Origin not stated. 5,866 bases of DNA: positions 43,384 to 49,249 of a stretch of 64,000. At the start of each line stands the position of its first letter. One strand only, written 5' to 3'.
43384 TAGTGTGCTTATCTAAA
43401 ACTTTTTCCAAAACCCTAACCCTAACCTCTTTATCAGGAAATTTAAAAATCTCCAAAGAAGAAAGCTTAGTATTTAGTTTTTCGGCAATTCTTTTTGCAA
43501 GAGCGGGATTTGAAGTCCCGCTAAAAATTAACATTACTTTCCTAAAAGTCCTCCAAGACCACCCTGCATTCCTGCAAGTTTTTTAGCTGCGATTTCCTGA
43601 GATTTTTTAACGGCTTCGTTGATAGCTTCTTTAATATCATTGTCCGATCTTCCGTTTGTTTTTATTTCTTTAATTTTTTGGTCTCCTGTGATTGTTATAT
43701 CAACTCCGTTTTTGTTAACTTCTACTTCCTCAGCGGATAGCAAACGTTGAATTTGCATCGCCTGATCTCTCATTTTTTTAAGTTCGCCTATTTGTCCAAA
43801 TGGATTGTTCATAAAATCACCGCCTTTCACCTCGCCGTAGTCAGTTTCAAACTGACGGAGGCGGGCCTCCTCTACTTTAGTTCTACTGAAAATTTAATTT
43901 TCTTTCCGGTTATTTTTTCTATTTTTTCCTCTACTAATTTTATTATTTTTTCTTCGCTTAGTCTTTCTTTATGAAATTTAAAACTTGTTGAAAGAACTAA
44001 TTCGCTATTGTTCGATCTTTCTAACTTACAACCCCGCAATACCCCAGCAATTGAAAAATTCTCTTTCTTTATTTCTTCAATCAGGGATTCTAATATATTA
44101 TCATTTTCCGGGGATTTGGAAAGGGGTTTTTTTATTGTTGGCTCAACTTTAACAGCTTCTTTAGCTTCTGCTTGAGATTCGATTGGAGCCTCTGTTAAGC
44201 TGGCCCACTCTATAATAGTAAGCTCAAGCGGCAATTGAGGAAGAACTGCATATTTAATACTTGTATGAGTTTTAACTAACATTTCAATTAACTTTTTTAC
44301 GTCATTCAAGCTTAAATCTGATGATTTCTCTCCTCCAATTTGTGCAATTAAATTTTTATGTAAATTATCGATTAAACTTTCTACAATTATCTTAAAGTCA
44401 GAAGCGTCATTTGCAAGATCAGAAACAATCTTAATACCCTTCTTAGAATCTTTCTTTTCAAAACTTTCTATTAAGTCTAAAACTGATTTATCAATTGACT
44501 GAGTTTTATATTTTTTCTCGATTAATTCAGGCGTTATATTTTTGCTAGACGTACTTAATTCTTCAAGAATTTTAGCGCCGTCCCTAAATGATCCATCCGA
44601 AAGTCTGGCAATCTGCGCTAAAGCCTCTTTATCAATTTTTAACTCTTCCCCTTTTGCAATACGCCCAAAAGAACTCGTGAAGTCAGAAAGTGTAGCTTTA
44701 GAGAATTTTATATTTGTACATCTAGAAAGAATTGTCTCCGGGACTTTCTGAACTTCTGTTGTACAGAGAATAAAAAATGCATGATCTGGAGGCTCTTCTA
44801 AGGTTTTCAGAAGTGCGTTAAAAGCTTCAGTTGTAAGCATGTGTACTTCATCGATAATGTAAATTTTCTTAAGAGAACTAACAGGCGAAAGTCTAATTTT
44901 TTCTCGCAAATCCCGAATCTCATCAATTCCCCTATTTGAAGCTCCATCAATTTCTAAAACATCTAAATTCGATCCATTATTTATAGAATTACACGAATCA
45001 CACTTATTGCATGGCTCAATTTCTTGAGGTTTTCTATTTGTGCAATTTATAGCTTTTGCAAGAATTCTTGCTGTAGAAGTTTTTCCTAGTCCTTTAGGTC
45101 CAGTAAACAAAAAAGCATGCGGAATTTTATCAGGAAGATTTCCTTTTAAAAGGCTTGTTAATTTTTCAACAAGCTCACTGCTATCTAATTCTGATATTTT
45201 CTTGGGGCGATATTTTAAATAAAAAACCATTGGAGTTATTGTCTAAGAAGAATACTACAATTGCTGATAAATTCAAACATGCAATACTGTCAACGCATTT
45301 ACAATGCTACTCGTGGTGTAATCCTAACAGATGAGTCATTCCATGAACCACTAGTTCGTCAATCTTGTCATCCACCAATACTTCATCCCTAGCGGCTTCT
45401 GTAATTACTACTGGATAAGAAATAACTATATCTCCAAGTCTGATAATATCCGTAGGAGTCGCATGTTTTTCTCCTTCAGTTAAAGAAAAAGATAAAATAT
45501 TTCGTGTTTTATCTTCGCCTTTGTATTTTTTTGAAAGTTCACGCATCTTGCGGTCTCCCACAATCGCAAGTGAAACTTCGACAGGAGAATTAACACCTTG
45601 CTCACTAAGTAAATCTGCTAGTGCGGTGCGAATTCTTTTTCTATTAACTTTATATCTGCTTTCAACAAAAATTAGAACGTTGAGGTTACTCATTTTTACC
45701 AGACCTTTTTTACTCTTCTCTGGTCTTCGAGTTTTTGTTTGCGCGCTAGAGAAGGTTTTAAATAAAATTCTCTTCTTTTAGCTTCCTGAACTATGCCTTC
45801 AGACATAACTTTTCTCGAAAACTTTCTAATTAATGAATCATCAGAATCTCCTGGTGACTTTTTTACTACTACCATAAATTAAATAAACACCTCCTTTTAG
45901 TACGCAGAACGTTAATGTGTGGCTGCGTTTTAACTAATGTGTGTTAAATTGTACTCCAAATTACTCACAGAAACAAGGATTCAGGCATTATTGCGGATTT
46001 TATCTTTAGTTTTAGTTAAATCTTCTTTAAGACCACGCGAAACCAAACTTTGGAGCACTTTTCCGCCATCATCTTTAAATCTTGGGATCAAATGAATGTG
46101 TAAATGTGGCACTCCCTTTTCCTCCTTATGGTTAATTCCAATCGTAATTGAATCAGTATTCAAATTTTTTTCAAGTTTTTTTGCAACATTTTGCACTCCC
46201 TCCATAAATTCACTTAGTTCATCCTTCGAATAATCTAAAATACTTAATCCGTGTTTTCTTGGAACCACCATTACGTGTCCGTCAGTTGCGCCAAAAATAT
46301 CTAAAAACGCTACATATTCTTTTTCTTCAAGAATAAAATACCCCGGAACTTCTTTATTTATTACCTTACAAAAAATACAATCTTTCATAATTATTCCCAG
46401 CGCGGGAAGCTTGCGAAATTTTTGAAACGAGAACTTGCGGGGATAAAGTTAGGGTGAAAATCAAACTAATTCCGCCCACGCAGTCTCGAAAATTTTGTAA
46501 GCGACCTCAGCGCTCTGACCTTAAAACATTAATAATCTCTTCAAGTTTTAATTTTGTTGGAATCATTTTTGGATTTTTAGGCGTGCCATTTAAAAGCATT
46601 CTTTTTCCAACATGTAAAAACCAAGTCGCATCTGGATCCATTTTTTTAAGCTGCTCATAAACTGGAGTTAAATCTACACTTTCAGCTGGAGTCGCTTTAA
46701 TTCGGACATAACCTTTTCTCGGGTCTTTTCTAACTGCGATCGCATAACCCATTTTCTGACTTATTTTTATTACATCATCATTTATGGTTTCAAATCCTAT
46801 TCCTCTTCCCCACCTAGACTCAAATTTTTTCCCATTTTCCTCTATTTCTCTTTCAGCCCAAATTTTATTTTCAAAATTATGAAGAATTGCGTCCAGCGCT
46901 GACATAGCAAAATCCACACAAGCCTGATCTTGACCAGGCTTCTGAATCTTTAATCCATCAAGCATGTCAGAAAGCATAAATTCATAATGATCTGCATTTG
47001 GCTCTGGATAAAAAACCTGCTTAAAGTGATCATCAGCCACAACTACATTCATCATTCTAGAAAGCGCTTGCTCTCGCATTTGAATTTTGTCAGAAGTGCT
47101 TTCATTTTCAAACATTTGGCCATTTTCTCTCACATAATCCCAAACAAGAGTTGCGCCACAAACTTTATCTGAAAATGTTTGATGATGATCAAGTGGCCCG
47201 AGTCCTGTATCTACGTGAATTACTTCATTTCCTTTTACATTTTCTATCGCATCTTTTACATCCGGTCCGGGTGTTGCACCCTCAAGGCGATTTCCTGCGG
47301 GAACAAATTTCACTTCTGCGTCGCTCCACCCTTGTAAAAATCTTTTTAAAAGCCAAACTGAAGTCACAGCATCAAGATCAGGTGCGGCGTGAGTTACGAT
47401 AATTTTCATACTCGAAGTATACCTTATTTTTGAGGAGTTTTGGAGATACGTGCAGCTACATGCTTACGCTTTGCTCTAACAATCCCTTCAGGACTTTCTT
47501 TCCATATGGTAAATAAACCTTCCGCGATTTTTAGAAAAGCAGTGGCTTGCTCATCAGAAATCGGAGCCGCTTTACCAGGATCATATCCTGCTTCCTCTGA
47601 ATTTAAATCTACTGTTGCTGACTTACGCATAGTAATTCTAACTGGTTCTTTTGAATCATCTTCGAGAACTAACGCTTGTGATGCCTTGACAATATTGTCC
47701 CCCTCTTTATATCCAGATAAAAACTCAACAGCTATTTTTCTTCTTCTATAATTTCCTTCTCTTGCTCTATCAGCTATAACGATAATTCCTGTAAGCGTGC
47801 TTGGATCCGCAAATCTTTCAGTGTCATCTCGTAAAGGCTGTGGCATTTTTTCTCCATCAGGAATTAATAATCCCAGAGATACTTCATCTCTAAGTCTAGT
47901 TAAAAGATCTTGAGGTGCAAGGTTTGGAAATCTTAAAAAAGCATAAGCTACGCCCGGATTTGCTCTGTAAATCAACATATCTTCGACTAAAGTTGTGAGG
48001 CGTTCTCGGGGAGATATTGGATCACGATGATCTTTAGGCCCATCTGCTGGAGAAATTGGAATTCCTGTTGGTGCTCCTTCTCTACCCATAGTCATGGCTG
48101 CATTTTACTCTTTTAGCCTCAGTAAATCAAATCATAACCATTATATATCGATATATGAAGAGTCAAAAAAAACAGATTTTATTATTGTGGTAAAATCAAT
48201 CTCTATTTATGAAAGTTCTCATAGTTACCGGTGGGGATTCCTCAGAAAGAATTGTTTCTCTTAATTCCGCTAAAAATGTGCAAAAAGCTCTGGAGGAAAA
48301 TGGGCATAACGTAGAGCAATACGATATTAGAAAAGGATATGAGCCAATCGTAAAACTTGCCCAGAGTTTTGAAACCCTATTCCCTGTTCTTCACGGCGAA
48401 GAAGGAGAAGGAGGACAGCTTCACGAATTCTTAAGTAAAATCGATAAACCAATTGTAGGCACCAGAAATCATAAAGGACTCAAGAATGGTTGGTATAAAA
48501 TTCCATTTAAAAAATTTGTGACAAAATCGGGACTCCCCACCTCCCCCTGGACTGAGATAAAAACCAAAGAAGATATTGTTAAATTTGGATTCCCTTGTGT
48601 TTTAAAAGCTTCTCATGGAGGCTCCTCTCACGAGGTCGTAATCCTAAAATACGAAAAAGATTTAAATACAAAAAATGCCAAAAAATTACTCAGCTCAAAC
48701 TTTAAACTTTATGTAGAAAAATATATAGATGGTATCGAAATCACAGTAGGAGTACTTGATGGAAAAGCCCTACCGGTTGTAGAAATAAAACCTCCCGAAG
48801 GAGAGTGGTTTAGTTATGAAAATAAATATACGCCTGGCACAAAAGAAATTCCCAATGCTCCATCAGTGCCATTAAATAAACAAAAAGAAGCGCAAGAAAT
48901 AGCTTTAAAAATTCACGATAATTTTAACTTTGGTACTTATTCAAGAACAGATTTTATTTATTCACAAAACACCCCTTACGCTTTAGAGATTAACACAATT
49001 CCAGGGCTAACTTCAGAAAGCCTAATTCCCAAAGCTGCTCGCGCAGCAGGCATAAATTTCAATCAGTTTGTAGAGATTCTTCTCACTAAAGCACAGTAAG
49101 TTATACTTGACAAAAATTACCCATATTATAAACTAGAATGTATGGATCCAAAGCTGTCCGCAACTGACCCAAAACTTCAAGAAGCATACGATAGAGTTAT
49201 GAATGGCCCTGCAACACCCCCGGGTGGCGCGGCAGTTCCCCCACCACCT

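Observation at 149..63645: Promoters at a fixed 6-8 nt from the ATG: many leaderless transcription units beside SD-led genes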

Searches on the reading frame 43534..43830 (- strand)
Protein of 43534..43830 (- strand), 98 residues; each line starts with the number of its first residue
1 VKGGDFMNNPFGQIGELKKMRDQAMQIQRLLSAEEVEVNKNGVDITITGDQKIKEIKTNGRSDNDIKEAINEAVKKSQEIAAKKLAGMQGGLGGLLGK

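Call 41: search_protein_families(library=pfam, max_evalue=0.000001, proteins=[window:43534-43830:-])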
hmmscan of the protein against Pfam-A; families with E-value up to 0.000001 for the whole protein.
window:43534-43830:- (98 aa): 1 family
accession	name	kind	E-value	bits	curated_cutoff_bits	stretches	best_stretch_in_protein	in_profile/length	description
PF02575.21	YbaB_DNA_bd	-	4.5e-08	33.6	25.5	1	16-92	3-90/91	YbaB/EbfC DNA-binding family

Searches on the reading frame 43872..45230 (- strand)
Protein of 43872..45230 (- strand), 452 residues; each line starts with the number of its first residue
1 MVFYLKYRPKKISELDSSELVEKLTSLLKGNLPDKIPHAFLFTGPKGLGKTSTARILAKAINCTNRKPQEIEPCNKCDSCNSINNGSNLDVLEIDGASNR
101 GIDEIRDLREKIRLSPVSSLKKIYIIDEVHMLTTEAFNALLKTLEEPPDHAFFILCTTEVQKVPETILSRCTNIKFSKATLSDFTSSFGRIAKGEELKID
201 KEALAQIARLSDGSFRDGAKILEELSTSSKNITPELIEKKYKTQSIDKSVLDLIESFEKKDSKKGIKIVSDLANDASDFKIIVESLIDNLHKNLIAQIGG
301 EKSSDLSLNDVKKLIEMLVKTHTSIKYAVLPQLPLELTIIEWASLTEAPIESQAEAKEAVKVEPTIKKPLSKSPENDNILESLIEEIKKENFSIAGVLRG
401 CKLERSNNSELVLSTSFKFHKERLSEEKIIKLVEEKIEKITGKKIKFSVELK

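Call 7: search_protein_families(library=ncbifam, proteins=[window:43872-45230:-])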
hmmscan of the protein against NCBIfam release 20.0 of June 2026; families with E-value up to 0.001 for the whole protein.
window:43872-45230:- (452 aa): 72 families (the best 25 are shown)
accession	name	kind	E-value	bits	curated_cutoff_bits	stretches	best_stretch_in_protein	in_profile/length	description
NF011512.0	PRK14950.1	equivalog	5.7e-105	352.7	593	1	2-361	5-376/585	DNA polymerase III subunits gamma and tau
NF004046.1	PRK05563.1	equivalog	2.8e-103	346.8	400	1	3-360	5-373/567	DNA polymerase III subunit gamma/tau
TIGR02397.1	dnaX_nterm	equivalog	1e-102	344.1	250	1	2-327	3-339/355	DNA polymerase III subunit gamma/tau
NF011523.0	PRK14962.1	equivalog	1.1e-91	308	576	1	2-450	3-449/474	DNA polymerase III subunits gamma and tau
NF011526.0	PRK14965.1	equivalog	1.2e-91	308.4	670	1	3-346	6-362/578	DNA polymerase III subunits gamma and tau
NF011514.0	PRK14953.1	equivalog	5.2e-89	299.4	536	1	3-446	6-451/488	DNA polymerase III subunits gamma and tau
NF004549.0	PRK05896.1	equivalog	2.2e-88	297.6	578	1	2-399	5-366/642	DNA polymerase III subunits gamma and tau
NF011510.0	PRK14948.1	equivalog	1.1e-86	292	593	1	4-307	9-308/640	DNA polymerase III subunit gamma/tau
NF004962.0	PRK06305.1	equivalog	1.6e-82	278.1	559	1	5-379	9-384/465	DNA polymerase III subunits gamma and tau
NF006585.0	PRK09111.1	equivalog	1.6e-82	278.1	604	1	5-315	32-343/616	DNA polymerase III subunit gamma/tau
NF011524.0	PRK14963.1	equivalog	1.3e-80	272.3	601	1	4-358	5-355/647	DNA polymerase III subunits gamma and tau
NF005942.0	PRK07994.1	equivalog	1.8e-79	268.4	613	1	6-320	9-321/655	DNA polymerase III subunit gamma/tau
NF005173.0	PRK06647.1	equivalog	2.7e-79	267.5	623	1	5-378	8-391/568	DNA polymerase III subunits gamma and tau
NF011517.0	PRK14956.1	equivalog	2.9e-73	247.3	654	1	2-314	7-318/486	DNA polymerase III subunits gamma and tau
NF011531.0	PRK14971.1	equivalog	5.4e-72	243.5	685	1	5-287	9-288/614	DNA polymerase III subunit gamma/tau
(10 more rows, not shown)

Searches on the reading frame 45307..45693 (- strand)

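Call 42: search_protein_families(library=pfam, max_evalue=0.000001, proteins=[window:45307-45693:-])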
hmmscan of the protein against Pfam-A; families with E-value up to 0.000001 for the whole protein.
window:45307-45693:- (128 aa): 1 family
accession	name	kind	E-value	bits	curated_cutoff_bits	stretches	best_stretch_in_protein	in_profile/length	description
PF02130.23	YbeY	-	1.2e-22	80.6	25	1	18-128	8-110/129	Endoribonuclease YbeY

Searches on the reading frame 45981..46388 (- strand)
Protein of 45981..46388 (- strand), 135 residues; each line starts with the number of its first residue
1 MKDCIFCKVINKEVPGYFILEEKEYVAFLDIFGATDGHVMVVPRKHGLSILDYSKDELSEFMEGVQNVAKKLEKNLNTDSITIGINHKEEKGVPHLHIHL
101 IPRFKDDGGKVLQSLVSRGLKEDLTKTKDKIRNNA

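Call 42: search_protein_families(library=pfam, max_evalue=0.000001, proteins=[window:45981-46388:-])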
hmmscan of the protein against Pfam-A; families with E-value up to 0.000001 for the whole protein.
window:45981-46388:- (135 aa): 2 families
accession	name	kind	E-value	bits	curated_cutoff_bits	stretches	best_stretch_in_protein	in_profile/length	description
PF01230.28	HIT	-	1.3e-19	71.1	21.5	1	12-105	2-97/98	HIT domain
PF11969.13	DcpS_C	-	2.4e-12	47.8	24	1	4-102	2-101/114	Scavenger mRNA decapping enzyme C-term binding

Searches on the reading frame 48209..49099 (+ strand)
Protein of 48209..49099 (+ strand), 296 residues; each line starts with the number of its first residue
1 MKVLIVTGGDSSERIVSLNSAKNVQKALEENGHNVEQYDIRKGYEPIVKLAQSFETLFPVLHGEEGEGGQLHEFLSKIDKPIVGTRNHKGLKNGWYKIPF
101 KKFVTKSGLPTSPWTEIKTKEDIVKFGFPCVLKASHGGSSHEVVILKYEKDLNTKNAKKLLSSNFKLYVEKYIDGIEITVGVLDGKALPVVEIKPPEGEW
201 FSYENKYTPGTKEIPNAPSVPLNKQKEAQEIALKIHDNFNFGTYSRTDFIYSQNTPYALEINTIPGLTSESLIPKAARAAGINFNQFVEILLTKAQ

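Call 42: search_protein_families(library=pfam, max_evalue=0.000001, proteins=[window:48209-49099:+])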
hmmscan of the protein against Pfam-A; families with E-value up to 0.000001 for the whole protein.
window:48209-49099:+ (296 aa): 2 families
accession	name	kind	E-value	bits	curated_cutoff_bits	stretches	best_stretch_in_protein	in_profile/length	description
PF07478.18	Dala_Dala_lig_C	-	3.8e-32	111.9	24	1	119-292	28-203/204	D-ala D-ala ligase C-terminus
PF01820.27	Dala_Dala_lig_N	-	3.6e-14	53.7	34.6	1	2-42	1-41/121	D-ala D-ala ligase N-terminus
